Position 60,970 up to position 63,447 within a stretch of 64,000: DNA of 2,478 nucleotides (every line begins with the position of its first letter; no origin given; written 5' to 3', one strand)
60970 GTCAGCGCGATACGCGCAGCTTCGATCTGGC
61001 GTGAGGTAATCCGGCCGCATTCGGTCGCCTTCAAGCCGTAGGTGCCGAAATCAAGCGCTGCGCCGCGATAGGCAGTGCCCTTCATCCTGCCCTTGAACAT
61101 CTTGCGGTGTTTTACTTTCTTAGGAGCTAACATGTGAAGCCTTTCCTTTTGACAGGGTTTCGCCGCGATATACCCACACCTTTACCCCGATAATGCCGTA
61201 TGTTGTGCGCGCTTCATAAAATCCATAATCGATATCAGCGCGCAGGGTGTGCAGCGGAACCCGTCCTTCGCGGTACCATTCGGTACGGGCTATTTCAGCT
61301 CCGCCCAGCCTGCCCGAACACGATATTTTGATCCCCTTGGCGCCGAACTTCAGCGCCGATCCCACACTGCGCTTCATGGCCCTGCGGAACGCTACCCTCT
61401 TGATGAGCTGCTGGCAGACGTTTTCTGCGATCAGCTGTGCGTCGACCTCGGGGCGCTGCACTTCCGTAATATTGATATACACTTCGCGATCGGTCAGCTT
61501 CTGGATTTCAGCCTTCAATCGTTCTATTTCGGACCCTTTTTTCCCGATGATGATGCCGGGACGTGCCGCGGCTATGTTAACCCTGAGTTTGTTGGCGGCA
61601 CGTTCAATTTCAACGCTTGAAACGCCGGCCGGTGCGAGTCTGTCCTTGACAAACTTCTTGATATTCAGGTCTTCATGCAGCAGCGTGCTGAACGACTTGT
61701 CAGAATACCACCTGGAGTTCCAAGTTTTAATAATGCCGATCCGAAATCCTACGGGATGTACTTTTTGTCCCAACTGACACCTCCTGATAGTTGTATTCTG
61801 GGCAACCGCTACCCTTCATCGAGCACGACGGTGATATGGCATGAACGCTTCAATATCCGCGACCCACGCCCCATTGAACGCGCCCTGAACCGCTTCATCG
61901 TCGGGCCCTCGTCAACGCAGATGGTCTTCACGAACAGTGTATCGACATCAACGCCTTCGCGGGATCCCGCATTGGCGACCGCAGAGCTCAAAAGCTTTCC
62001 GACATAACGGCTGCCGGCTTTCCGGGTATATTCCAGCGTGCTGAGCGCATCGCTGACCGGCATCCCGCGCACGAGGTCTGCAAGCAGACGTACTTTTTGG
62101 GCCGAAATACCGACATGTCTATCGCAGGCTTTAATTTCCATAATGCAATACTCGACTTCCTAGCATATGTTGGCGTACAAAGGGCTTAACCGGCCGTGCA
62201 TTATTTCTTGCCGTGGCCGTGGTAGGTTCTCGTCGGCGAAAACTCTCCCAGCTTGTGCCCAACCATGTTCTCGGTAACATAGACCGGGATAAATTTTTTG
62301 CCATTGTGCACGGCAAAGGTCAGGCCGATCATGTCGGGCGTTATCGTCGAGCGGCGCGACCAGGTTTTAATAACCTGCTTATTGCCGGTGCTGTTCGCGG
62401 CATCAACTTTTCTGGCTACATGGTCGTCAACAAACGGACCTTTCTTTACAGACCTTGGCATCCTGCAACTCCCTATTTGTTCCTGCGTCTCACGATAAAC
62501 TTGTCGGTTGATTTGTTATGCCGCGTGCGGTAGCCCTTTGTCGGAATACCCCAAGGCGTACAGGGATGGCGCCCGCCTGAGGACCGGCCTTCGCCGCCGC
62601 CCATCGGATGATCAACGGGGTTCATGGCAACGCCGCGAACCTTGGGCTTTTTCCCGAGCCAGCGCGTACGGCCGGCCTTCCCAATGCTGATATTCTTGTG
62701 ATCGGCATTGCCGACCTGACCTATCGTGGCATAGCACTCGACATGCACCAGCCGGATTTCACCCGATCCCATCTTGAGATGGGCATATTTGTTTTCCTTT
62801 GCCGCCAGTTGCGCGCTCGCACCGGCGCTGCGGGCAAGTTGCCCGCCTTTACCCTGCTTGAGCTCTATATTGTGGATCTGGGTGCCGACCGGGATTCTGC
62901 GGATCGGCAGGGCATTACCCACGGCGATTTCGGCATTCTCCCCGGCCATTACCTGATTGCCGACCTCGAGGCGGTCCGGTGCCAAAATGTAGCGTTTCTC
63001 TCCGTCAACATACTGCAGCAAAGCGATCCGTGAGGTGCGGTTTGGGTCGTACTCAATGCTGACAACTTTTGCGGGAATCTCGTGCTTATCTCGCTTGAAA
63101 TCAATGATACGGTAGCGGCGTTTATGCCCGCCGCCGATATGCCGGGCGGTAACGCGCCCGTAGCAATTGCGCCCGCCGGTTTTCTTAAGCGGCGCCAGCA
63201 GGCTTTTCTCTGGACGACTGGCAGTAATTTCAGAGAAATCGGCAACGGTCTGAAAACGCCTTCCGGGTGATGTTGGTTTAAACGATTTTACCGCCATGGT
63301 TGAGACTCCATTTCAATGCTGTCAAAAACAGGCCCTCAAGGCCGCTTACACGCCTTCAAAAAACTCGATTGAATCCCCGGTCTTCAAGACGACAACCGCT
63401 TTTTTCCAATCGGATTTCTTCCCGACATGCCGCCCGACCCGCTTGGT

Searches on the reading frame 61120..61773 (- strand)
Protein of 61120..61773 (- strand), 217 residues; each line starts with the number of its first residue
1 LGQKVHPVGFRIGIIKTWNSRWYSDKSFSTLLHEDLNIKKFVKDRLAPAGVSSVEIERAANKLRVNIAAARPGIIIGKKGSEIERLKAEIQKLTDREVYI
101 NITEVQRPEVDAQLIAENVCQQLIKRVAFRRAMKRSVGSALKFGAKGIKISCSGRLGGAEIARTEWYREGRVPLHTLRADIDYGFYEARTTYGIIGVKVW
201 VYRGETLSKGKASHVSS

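Call 62: search_protein_families(library=pfam, proteins=[window:61120-61773:-], max_evalue=0.00001)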
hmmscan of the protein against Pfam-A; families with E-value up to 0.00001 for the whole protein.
window:61120-61773:- (217 aa): 2 families
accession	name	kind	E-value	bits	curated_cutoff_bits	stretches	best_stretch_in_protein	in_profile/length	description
PF00189.25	Ribosomal_S3_C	-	3.3e-38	130.5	34.1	1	120-201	2-83/83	Ribosomal protein S3, C-terminal domain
PF07650.23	KH_2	-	7.6e-20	71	22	1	38-109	2-77/78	KH domain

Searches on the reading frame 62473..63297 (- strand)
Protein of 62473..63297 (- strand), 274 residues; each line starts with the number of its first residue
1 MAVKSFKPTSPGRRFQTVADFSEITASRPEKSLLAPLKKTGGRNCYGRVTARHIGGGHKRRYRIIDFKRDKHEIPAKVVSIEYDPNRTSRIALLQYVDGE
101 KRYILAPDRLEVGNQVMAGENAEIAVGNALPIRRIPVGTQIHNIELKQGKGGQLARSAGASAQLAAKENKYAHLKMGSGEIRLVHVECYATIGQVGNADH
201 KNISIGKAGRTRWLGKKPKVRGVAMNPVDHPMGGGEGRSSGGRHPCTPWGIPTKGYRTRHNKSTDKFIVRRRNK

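Call 62: search_protein_families(library=pfam, proteins=[window:62473-63297:-], max_evalue=0.00001)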
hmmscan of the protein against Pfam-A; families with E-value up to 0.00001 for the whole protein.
window:62473-63297:- (274 aa): 2 families
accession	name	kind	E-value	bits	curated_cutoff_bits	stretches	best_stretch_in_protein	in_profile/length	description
PF03947.24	Ribosomal_L2_C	-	1.1e-56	190.7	33.7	1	126-250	2-126/126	Ribosomal Proteins L2, C-terminal domain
PF00181.30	Ribosomal_L2_N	-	1.7e-34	118.1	23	1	42-117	1-76/77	Ribosomal Proteins L2, RNA binding N-terminal domain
